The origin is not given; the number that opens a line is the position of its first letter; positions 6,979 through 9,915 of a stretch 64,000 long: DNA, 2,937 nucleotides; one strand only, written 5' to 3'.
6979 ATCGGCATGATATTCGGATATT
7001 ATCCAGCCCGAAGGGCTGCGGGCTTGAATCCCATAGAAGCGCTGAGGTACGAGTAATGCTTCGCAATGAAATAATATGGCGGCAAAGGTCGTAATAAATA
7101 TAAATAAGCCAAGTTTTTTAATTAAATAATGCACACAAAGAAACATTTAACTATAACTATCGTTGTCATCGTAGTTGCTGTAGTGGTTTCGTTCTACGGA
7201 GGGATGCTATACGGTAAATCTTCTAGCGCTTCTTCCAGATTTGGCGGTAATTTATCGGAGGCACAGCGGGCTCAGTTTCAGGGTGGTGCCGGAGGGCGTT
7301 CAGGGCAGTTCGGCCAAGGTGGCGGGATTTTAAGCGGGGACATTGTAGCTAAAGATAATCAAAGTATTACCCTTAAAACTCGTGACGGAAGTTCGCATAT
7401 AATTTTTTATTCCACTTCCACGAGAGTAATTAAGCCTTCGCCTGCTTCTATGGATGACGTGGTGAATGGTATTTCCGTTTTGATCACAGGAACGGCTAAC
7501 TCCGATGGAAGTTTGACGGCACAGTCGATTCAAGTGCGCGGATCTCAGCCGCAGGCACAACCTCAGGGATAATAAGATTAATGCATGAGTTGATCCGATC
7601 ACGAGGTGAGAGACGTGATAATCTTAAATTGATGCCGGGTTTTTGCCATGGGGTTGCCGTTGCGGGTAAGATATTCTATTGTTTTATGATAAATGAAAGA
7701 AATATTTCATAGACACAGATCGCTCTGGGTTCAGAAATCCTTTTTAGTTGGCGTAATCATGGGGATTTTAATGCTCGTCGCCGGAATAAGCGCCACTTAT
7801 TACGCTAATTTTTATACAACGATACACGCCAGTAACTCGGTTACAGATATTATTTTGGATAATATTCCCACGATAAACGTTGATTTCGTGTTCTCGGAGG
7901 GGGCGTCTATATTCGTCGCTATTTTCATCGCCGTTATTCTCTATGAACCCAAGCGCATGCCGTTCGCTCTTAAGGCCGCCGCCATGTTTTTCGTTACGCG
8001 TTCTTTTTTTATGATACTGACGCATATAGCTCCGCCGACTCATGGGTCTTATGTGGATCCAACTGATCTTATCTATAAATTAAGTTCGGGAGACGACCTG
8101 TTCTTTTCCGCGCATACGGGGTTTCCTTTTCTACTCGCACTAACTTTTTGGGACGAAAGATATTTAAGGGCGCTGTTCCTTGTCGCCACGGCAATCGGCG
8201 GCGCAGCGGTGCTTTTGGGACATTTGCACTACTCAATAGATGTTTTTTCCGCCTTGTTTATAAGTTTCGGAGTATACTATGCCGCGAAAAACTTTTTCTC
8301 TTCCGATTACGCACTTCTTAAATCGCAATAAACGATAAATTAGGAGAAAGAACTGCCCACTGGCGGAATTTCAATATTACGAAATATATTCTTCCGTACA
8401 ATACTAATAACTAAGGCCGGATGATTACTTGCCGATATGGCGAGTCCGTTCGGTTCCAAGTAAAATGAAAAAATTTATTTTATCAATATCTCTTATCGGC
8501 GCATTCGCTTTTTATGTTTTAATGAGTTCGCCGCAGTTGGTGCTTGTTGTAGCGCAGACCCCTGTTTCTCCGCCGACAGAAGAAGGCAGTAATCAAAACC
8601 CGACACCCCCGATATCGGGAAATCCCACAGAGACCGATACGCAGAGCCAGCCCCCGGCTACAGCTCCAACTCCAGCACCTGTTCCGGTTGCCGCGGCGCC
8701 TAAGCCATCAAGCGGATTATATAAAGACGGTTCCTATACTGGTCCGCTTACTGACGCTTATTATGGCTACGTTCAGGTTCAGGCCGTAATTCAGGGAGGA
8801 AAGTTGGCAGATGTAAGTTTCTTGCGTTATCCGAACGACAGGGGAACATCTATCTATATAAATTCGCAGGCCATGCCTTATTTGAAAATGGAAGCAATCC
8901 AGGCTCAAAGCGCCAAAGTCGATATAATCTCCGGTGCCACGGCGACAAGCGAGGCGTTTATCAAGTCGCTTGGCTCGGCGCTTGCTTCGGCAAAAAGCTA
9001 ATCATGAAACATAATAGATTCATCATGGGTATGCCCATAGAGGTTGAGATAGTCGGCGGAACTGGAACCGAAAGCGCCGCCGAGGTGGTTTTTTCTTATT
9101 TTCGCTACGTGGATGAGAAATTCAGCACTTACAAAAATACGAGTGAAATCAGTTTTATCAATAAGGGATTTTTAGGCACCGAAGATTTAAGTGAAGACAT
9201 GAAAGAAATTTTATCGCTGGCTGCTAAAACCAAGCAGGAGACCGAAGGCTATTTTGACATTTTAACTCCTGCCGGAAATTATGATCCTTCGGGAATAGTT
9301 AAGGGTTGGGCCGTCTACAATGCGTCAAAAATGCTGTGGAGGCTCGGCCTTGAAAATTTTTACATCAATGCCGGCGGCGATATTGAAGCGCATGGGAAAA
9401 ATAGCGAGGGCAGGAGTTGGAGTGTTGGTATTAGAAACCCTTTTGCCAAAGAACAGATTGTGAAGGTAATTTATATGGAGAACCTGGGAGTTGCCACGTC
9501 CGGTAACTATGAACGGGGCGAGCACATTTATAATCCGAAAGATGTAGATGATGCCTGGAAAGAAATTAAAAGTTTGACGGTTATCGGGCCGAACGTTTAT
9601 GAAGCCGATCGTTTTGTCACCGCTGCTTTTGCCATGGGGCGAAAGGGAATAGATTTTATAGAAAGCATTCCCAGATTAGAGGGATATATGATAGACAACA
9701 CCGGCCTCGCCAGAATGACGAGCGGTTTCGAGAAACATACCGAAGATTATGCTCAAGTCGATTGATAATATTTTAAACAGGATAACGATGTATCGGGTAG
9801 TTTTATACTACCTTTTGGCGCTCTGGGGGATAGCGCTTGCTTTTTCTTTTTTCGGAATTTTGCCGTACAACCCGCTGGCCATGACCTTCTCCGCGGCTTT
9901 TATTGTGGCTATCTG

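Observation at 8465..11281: Extracytoplasmic flavinylation cluster: FMN-binding protein (SGAT motif) - ApbE - NqrB/RnfD-like::FNR-like fusion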

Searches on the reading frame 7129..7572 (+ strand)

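Call 3: search_protein_families(library=pfam, proteins=[window:7129-7572:+], max_evalue=0.01)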
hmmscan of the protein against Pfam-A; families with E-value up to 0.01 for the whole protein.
window:7129-7572:+ (147 aa): 1 family
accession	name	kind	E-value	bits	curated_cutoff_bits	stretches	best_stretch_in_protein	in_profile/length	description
PF18914.6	DUF5666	-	0.0039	17.9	27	1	70-135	2-60/60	Domain of unknown function (DUF5666)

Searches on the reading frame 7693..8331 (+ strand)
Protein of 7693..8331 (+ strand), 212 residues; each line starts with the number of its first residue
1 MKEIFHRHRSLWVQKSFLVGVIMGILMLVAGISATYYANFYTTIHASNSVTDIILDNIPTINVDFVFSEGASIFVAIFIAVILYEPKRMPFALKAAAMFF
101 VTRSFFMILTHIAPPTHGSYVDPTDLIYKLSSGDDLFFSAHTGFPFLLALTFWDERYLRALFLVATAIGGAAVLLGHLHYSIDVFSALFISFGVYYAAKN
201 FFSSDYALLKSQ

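Call 3: search_protein_families(library=pfam, proteins=[window:7693-8331:+], max_evalue=0.01)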
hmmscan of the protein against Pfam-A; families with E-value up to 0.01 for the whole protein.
window:7693-8331:+ (212 aa): 2 families
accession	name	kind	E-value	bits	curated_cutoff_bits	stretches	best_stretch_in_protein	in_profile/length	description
PF14360.12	PAP2_C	-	9.8e-09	36.1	27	1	135-197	4-71/74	PAP2 superfamily C-terminal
PF04290.18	DctQ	-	0.0095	16.3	28.3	1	149-189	18-57/132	Tripartite ATP-independent periplasmic transporters, DctQ component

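Call 4: search_protein_families(library=ncbifam, proteins=[window:7693-8331:+], max_evalue=0.01)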
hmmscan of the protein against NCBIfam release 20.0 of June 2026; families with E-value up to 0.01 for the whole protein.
window:7693-8331:+ (212 aa): 0 families

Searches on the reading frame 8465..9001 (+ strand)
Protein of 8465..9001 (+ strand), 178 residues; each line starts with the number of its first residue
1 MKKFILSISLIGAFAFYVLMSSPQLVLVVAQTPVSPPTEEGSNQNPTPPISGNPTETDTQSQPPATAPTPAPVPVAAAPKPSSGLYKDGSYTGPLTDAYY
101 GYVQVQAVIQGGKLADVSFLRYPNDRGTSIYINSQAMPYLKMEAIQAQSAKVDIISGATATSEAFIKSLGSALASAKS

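Call 3: search_protein_families(library=pfam, proteins=[window:8465-9001:+], max_evalue=0.01)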
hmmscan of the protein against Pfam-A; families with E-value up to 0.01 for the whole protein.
window:8465-9001:+ (178 aa): 1 family
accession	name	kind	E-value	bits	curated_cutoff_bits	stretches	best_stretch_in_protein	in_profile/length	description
PF04205.19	FMN_bind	-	3.3e-07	31.3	22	1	100-173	3-76/77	FMN-binding domain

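Call 4: search_protein_families(library=ncbifam, proteins=[window:8465-9001:+], max_evalue=0.01)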
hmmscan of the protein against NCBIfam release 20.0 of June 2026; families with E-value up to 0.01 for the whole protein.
window:8465-9001:+ (178 aa): 0 families

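Call 37: search_solved_structures(query=window:8465-9001:+, max_evalue=1, show_alignments=3)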
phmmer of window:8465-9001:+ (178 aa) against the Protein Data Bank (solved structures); distinct sequences matched with E-value up to 1: 3.
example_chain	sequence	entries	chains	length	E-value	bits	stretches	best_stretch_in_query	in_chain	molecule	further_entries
8p2a_A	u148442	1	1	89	2.1e-11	47.3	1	91-175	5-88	FMN-binding domain-containing protein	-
8p2b_A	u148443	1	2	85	0.0011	22.2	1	96-176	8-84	Clostridiaceae bacterium FMN4 domain 1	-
3o6u_A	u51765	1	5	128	0.036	17.3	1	134-175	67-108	uncharacterized protein CPE2226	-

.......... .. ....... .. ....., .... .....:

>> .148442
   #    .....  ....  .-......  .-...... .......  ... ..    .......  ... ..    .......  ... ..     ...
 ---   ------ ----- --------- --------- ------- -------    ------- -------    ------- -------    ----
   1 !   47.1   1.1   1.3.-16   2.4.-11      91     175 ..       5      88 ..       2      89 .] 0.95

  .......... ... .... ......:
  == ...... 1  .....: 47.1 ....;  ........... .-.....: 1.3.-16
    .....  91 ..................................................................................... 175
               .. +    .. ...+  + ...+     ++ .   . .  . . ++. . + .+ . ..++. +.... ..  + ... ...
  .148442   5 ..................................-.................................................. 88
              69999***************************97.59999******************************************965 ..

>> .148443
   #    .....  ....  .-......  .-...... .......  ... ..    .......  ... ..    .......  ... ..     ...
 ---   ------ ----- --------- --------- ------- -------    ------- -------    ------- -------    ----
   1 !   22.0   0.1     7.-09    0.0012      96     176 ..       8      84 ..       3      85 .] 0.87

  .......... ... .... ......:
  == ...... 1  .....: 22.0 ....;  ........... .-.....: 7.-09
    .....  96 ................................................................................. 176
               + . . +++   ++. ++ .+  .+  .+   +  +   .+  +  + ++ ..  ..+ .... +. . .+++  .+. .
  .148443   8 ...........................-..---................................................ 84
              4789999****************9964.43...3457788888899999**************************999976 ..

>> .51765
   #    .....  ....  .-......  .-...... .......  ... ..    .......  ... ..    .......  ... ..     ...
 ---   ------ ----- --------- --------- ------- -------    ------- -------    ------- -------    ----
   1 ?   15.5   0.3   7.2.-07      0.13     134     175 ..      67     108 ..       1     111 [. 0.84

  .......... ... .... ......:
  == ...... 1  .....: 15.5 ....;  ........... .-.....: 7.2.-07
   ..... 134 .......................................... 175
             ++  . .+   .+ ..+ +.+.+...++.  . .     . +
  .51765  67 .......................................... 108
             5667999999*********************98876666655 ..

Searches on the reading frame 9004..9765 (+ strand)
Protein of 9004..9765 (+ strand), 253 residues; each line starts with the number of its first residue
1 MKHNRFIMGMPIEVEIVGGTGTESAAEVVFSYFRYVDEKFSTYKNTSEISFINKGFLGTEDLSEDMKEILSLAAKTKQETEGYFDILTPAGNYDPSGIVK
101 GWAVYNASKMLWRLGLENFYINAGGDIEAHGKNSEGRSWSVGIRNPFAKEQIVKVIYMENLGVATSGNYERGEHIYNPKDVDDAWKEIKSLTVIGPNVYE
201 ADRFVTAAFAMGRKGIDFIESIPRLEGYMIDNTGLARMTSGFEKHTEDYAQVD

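Call 3: search_protein_families(library=pfam, proteins=[window:9004-9765:+], max_evalue=0.01)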
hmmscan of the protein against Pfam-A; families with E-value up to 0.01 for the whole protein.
window:9004-9765:+ (253 aa): 1 family
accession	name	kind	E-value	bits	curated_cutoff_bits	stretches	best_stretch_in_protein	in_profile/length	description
PF02424.20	ApbE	-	1.2e-38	133.6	25.6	2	94-226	127-263/266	ApbE family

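Call 4: search_protein_families(library=ncbifam, proteins=[window:9004-9765:+], max_evalue=0.01)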
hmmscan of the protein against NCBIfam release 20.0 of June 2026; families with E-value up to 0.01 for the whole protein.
window:9004-9765:+ (253 aa): 1 family
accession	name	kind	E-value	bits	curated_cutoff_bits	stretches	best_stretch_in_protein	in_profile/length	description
NF007774.0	PRK10461.1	equivalog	5.5e-17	61.7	498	1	94-234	182-331/351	FAD:protein FMN transferase ApbE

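Call 36: search_solved_structures(query=window:9004-9765:+, max_evalue=0.001, show_alignments=3)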
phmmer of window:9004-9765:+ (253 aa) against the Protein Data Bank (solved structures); distinct sequences matched with E-value up to 0.001: 13.
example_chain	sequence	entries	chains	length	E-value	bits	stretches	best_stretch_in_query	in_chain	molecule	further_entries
4xgw_A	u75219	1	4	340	3.7e-15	59.1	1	86-234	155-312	FAD:protein FMN transferase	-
2o18_A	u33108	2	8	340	1.3e-14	57.3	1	87-234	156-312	Thiamine biosynthesis lipoprotein apbE | FAD:protein FMN transferase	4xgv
3pnd_A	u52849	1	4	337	1.6e-14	57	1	94-219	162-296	Thiamine biosynthesis lipoprotein ApbE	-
4xgx_A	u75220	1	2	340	1.9e-13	53.5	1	88-234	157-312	FAD:protein FMN transferase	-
5mgy_H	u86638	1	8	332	1.2e-12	50.8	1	91-220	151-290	FAD:protein FMN transferase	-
7esa_A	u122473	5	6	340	4.1e-12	49.1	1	94-243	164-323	FAD:protein FMN transferase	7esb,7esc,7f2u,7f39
6nxi_A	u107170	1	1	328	5.9e-12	48.6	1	93-220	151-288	FAD:protein FMN transferase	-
6nxj_A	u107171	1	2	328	6.2e-11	45.2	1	93-218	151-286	FAD:protein FMN transferase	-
1vrm_A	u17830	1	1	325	2.7e-09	39.9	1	93-215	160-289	hypothetical protein TM1553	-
4xdt_A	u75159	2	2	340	1.4e-06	30.9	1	93-231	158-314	FAD:protein FMN transferase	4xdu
4ifu_A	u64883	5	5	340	2.2e-06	30.4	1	93-231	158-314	FAD:protein FMN transferase | Thiamine biosynthesis lipoprotein ApbE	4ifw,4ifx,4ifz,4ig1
7mgt_A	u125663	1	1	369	2.6e-06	30.1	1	93-231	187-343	FAD:protein FMN transferase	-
4xdr_A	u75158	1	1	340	2.8e-05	26.7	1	93-231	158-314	FAD:protein FMN transferase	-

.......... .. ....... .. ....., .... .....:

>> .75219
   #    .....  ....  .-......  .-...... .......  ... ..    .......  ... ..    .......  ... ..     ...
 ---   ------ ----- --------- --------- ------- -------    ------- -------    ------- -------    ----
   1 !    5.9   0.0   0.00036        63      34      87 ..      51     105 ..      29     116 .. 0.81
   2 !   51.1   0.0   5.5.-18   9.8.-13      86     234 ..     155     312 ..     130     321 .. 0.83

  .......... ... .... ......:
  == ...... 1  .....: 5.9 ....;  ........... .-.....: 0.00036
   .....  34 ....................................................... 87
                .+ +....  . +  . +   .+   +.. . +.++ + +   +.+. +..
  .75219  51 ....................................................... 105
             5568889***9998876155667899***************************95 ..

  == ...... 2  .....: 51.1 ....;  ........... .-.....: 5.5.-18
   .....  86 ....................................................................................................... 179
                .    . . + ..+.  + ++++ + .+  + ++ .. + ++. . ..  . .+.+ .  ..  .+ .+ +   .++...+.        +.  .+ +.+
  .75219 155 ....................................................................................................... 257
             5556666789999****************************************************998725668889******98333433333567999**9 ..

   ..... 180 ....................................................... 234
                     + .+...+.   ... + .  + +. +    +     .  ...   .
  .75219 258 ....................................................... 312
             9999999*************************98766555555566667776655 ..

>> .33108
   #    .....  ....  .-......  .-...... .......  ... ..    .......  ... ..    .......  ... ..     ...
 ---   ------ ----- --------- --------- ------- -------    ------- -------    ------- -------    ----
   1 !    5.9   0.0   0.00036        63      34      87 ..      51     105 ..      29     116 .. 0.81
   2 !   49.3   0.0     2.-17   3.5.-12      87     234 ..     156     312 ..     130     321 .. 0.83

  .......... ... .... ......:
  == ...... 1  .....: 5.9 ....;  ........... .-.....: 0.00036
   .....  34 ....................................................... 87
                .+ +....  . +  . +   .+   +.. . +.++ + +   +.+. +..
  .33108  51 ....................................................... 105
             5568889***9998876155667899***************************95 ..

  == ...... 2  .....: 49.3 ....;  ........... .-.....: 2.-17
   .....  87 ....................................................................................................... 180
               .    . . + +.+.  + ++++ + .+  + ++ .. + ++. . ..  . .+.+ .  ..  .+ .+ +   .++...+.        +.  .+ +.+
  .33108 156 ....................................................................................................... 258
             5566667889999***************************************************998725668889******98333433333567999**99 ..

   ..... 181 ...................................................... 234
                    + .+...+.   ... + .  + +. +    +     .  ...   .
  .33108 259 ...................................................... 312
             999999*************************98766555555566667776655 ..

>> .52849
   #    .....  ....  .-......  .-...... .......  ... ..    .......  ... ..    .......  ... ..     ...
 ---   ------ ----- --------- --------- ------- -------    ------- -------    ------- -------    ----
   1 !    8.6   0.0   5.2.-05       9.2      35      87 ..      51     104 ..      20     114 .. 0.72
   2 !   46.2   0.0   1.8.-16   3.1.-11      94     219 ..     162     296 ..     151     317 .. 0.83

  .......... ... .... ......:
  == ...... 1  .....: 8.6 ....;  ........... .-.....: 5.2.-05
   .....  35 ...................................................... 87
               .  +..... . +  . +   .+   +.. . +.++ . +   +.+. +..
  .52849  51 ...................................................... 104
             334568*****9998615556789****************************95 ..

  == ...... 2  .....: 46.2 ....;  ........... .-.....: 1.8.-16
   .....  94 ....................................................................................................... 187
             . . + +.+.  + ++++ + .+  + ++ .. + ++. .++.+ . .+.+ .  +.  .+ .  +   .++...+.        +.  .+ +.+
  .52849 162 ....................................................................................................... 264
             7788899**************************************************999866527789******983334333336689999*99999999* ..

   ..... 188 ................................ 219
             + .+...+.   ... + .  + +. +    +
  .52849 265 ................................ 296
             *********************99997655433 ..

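Call 71: search_protein_representatives(protein=window:9004-9765:+)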
Query: 253 residues. Proteins with E-value up to 0.001 (for the whole library): 14135; up to 1e-10: 4147; up to 1e-30: 198. The best 150 are listed.
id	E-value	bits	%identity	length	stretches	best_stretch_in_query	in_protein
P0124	3.4e-80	285.3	57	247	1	1-246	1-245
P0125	7.0e-79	280.9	53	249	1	2-243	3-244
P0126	6.9e-75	267.8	53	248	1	1-244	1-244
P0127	1.9e-71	256.6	56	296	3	152-245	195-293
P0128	3.0e-71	255.9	50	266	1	3-244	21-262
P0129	7.8e-71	254.6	52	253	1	3-246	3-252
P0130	8.8e-69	247.9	54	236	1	10-246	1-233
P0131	2.5e-65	236.6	49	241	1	3-245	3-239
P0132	3.1e-61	223.1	48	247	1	7-244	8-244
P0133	3.1e-60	219.9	56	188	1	63-245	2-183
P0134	3.9e-60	219.6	46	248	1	6-244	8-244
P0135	5.3e-59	215.8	49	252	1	2-245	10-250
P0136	6.1e-59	215.6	59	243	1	10-178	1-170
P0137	1.3e-57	211.3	53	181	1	66-244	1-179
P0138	4.8e-57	209.4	42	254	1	5-245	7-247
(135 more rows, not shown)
